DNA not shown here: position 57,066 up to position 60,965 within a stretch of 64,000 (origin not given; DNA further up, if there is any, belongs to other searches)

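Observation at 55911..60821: Unclassifiable giant protein built from about 70 short aromatic repeats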

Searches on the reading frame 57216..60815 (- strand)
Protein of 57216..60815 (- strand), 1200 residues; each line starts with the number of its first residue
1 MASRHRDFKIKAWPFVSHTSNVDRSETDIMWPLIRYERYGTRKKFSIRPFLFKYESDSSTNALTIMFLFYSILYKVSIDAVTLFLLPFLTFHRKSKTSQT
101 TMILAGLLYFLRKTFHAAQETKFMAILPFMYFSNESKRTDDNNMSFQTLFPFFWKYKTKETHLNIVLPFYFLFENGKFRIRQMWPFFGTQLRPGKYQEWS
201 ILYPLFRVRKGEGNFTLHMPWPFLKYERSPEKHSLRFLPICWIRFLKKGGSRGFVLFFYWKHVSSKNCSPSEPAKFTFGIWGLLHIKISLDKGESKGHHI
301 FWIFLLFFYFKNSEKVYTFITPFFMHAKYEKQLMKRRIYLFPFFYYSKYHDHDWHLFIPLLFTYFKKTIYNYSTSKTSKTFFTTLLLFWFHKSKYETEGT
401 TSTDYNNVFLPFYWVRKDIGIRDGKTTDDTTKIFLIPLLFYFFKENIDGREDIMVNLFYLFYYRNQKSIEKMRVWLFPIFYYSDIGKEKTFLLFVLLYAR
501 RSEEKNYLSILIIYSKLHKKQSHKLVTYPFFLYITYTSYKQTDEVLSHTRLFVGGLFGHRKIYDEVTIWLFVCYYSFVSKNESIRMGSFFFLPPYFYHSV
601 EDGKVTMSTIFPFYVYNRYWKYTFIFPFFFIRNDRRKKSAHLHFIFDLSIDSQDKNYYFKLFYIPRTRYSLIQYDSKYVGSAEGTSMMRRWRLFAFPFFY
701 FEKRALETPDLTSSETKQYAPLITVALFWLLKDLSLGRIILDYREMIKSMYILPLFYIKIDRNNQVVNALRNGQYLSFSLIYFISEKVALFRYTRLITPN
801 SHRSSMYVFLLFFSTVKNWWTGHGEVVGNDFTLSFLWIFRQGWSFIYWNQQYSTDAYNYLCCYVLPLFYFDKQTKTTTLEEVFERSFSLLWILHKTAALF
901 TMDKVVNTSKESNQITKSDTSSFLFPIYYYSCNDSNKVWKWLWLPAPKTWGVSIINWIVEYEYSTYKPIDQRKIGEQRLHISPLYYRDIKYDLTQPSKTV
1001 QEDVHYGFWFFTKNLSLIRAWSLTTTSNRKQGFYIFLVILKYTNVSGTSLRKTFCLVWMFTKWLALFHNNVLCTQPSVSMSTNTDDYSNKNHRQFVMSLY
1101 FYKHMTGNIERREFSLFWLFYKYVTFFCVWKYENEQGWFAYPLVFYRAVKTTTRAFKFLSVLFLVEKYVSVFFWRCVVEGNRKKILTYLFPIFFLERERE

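Call 27: search_protein_representatives(protein=window:57216-60815:-)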
Query: 1200 residues. Proteins with E-value up to 0.001 (for the whole library): 112; up to 1e-10: 51; up to 1e-30: 10. The best 112 are listed.
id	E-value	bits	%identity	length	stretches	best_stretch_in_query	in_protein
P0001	0.0e+00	2800.7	85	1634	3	1-1200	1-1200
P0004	1.6e-175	602.5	41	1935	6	1-418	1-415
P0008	2.1e-59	217.9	30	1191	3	6-309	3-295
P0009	5.1e-55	203.3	30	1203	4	6-377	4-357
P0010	9.4e-42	159.4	30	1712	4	2-393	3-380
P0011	7.5e-38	146.4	52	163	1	306-459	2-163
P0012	1.2e-36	142.4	27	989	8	144-262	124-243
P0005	1.1e-32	129.4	34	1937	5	58-394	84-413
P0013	3.7e-32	127.6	29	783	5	143-265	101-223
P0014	9.7e-32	126.2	28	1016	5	150-644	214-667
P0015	1.3e-30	122.5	31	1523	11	200-512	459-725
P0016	3.7e-30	120.9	39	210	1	58-252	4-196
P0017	9.9e-29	116.2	29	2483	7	5-617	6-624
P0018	6.4e-27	110.2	27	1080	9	10-70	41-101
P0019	8.5e-27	109.8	28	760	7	148-267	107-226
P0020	3.0e-26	108.0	33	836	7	7-59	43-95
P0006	6.1e-23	97.0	29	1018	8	138-243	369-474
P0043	2.1e-13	65.5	27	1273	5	149-357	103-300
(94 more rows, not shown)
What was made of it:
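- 112 cluster representatives at E<=1e-3 among 1.84 billion (call 27).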

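Call 28: list_cluster_members(proteins=[P0008, P0009, P0010, P0017, P0012, P0013, P0014, P0015, P0018, P0020])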
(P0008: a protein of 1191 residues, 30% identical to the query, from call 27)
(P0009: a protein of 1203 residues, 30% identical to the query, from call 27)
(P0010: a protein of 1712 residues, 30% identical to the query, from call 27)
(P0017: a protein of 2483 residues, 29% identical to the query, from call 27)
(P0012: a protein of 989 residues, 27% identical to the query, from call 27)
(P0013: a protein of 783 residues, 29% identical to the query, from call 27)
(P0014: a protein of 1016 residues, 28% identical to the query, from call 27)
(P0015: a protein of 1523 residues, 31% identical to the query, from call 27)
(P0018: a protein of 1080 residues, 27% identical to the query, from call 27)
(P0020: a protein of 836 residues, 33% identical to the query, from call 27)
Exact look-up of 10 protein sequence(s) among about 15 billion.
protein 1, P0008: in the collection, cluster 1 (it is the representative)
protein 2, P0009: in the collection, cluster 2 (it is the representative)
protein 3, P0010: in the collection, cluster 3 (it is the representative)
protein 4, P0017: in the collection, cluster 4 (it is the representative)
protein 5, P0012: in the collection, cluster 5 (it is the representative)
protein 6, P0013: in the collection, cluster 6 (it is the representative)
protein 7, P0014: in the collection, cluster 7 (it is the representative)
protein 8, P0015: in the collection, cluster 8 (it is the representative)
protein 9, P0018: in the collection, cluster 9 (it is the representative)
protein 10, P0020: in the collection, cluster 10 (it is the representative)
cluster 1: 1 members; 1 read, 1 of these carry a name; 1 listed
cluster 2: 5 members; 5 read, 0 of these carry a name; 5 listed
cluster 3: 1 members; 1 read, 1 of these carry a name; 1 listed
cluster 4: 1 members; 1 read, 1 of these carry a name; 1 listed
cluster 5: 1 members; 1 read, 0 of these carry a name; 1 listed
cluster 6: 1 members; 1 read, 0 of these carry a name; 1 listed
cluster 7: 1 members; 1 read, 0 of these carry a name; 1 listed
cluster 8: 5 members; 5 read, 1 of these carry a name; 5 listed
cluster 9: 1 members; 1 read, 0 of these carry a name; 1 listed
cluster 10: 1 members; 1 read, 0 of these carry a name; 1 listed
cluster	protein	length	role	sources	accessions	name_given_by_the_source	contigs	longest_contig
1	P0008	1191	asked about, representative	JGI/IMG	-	hypothetical protein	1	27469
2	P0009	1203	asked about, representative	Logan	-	-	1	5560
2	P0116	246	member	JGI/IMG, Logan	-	-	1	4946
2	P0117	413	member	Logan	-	-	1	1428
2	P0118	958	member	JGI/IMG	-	-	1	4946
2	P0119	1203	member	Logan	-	-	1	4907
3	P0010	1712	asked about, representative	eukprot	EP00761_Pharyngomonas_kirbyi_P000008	gb/GECH01000008.1/.p1 GENE.gb/GECH01000008.1/~~gb/GECH01000008.1/.p1 ORF type:complete ...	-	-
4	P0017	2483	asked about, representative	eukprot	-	gene162-4408_t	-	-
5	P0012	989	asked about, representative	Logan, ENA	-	-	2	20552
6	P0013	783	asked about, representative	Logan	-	-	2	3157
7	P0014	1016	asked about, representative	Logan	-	-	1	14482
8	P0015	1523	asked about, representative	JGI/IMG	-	-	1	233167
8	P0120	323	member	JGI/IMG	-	hypothetical protein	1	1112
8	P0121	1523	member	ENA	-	-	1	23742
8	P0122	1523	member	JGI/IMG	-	-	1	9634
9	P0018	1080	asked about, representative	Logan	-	-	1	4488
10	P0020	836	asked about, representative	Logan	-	-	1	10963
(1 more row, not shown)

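Call 30: find_homologous_proteins(query=P0012, max_evalue=0.00001)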
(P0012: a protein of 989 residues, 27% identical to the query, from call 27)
Query P0012 (989 aa): 488 proteins with E <= 0.00001 among 8000 candidates; the best 120 are listed.
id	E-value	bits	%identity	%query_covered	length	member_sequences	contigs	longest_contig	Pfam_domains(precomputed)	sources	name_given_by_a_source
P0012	0.0e+0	2323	100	100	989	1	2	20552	-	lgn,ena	-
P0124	0.0e+0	1500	46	96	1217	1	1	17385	-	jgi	jgi:hypothetical protein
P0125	0.0e+0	1323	57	100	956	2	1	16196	-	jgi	jgi:hypothetical protein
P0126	0.0e+0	1104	32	93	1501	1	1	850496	-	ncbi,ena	-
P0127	2.1e-263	895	38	73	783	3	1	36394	-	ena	-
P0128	1.3e-257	876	35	99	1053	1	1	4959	PF28462.1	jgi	jgi:hypothetical protein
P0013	1.3e-255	869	34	85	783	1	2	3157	-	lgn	-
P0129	1.1e-252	860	41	99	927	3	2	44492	-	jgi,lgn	jgi:hypothetical protein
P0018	2.4e-248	845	34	100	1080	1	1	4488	-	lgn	-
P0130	6.9e-242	824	36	72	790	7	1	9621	-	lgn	-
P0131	1.0e-240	820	35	68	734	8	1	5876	-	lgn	-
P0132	8.6e-235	800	33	83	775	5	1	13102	-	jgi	jgi:hypothetical protein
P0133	2.4e-226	773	32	84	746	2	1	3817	-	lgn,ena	-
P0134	1.2e-224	767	33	88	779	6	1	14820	-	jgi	jgi:hypothetical protein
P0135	8.5e-224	764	35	67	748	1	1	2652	-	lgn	-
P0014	4.0e-168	580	28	99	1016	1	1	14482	-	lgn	-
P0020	8.1e-158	546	30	78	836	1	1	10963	-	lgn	-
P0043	3.4e-132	461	26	94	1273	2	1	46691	-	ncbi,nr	ncbi:MAG: hypothetical protein OEY97_06800 [Nitrospirota bacterium]|nr:hypothetical protein [Nitrosp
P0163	5.6e-82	295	27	97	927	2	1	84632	-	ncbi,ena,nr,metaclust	ncbi:MAG: hypothetical protein A2X36_00215 [Elusimicrobia bacterium GWA2_69_24]|nr:MAG: hypothetical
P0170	5.9e-64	235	25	99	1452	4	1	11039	PF03640.21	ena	-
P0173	2.7e-61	226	22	95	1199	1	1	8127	-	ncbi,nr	ncbi:MAG: hypothetical protein KJ607_01660 [Bacteroidetes bacterium]|nr:hypothetical protein [Bacter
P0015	1.2e-54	204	25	98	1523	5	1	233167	-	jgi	-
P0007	1.9e-52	197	22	95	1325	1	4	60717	-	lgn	-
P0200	3.0e-52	196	25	89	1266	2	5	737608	-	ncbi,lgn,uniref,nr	ncbi:MAG: hypothetical protein H8K06_07695 [Nitrospira sp.]|uniref:Uncharacterized protein n=1 Tax=N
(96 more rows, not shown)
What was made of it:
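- At least 488 bacterial clusters, all 'hypothetical' (call 30).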

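Call 33: search_protein_families(library=pfam, proteins=[P0128, P0170, P0012, P0008, P0010], max_evalue=1)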
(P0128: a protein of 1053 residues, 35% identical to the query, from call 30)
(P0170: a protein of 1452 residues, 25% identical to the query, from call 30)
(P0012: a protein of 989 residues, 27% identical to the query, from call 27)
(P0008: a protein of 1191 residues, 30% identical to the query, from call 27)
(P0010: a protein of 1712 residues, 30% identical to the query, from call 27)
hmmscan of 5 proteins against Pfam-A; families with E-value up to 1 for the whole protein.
P0128 (1053 aa): 0 families

P0170 (1452 aa): 2 families
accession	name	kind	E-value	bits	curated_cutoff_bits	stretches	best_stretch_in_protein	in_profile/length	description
PF03640.20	Lipoprotein_15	-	4.4e-06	26.5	24.4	0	927-939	18-30/47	Secreted repeat of unknown function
PF19709.4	DUF6206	-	0.074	12.7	30.4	0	659-680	150-171/271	Family of unknown function (DUF6206)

P0012 (989 aa): 0 families

P0008 (1191 aa): 0 families

P0010 (1712 aa): 0 families

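Call 35: find_homologous_proteins(query=P0008, max_evalue=0.000001)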
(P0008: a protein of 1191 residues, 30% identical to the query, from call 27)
Query P0008 (1191 aa): 8 proteins with E <= 0.000001 among 4987 candidates.
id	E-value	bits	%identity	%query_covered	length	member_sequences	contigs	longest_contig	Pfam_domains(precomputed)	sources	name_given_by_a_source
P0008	0.0e+0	2768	100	100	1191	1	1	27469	-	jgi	jgi:hypothetical protein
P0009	1.3e-243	830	39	100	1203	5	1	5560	-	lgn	-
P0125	3.4e-35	139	22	45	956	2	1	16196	-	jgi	jgi:hypothetical protein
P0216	3.0e-31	126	40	13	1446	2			-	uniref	uniref:Uncharacterized protein n=1 Tax=Percolomonas cosmopolitus TaxID=63605 RepID=A0A7S1KKN5_9EUKA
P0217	7.0e-25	105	38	13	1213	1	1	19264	-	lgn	-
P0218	2.6e-16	77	20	61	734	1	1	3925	-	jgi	jgi:hypothetical protein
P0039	1.8e-15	74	21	43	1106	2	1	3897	-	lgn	-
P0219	2.8e-10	57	21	25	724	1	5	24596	-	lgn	-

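Call 36: find_encoding_contigs(protein=P0008, flank=10000, max_places=2)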
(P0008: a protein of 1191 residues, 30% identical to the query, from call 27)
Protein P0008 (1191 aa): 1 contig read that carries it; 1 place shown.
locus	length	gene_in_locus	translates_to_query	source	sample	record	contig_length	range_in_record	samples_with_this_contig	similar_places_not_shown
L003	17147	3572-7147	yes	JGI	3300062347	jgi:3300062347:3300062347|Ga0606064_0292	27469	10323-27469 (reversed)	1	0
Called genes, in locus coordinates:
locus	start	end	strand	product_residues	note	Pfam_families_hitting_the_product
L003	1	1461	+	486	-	?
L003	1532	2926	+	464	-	-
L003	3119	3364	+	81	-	-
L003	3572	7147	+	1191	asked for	-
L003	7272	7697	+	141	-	-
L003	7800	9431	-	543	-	PF16575:CLP1_P, PF25467:NOL9_C (weak)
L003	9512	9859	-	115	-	PF24419:Cupin_NOL9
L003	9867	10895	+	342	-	-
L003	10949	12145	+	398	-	-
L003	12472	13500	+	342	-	-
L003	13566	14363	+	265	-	PF09451:ATG27, PF02157:Man-6-P_recep (weak)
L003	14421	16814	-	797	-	PF01388:ARID, PF04126:Cyclophil_like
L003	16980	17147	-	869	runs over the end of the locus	PF05193:Peptidase_M16_C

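Call 37: find_encoding_contigs(protein=P0012, flank=8000, max_places=2)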
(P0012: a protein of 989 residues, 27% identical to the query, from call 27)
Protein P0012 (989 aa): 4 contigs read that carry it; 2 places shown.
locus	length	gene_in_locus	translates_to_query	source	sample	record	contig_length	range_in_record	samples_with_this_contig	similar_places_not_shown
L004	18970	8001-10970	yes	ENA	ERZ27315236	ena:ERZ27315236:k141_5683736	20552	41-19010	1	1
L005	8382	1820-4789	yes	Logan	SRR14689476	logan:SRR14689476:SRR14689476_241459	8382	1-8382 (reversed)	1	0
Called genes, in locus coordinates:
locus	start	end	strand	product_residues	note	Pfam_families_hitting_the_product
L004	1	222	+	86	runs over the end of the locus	?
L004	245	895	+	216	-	-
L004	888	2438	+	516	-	PF05708:Peptidase_C92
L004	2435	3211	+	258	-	-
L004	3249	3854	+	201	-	PF01066:CDP-OH_P_transf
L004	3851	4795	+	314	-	PF01148:CTP_transf_1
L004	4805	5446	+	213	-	PF01553:Acyltransferase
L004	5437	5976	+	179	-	-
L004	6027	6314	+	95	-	-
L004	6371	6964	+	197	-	PF00440:TetR_N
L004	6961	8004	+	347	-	PF09925:DUF2157 (weak)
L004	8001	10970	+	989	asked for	-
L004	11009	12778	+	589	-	PF00583:Acetyltransf_1 (weak), PF00155:Aminotran_1_2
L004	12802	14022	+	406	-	PF01553:Acyltransferase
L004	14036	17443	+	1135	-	PF05977:MFS_3 (faint), PF07690:MFS_1, PF01553:Acyltransferase, PF00501:AMP-binding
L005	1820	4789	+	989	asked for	-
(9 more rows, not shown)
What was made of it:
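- One bacterial member lies inside a phospholipid-synthesis gene cluster: CDP-alcohol phosphatidyltransferase, CdsA-type CTP transferase, three PlsC-type acyltransferases and an Aas-like fusion (call 37).
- Tried and rejected: The phospholipid cluster around P0012 (call 37) looked promising.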

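Call 39: find_encoding_contigs(protein=P0126, flank=8000, max_places=2)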
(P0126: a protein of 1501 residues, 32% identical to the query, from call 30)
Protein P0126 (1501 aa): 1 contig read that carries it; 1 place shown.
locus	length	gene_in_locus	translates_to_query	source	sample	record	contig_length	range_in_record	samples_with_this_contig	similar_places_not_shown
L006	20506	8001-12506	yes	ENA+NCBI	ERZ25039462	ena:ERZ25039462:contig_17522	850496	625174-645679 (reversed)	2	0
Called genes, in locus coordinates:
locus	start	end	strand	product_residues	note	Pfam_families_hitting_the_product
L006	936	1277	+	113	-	PF04972:BON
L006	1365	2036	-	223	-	PF25182:NonGDSL, PF00657:Lipase_GDSL, PF13472:Lipase_GDSL_2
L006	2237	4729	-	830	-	PF12704:MacB_PCD, PF02687:FtsX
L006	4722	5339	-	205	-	PF00005:ABC_tran, PF13304:AAA_21 (faint)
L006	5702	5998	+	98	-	-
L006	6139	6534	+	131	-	PF06103:DUF948 (weak)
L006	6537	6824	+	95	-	PF12732:YtxH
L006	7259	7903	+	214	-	-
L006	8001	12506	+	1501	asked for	-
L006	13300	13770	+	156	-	PF07308:DUF1456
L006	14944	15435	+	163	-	PF01584:CheW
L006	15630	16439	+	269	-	PF09719:C_GCAxxG_C_C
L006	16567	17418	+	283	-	PF12849:PBP_like_2, PF13531:SBP_bac_11 (weak)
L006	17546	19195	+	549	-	PF13682:CZB, PF00672:HAMP, PF00015:MCPsignal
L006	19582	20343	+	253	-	PF00072:Response_reg, PF07238:PilZ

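Call 40: find_encoding_contigs(protein=P0043, flank=8000, max_places=2)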
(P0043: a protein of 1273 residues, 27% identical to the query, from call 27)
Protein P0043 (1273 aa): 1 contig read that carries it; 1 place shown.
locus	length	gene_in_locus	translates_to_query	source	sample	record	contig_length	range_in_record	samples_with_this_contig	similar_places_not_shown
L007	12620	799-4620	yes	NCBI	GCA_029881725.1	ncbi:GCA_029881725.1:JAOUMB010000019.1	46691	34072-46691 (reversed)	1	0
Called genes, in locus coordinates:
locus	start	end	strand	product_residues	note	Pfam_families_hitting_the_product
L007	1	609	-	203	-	?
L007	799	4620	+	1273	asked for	-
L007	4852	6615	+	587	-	PF13687:DUF4153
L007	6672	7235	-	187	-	PF00578:AhpC-TSA, PF08534:Redoxin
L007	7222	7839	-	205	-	PF00300:His_Phos_1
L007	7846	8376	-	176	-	-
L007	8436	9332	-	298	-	PF00175:NAD_binding_1, PF10418:DHODB_Fe-S_bind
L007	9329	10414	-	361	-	PF13187:Fer4_9 (faint), PF13534:Fer4_17 (faint), PF00037:Fer4 (faint), PF12797:Fer4_2 (faint), PF13237:Fer4_10 (faint), PF17179:Fer4_22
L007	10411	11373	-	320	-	PF12838:Fer4_7 (faint), PF13187:Fer4_9 (faint), PF13534:Fer4_17 (faint), PF13183:Fer4_8 (weak)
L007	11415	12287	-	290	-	PF02629:CoA_binding, PF13607:Succ_CoA_lig, PF00549:Ligase_CoA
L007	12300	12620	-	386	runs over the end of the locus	PF08442:ATP-grasp_2, PF13549:ATP-grasp_5, PF24948:Citrate_synth_N, PF00549:Ligase_CoA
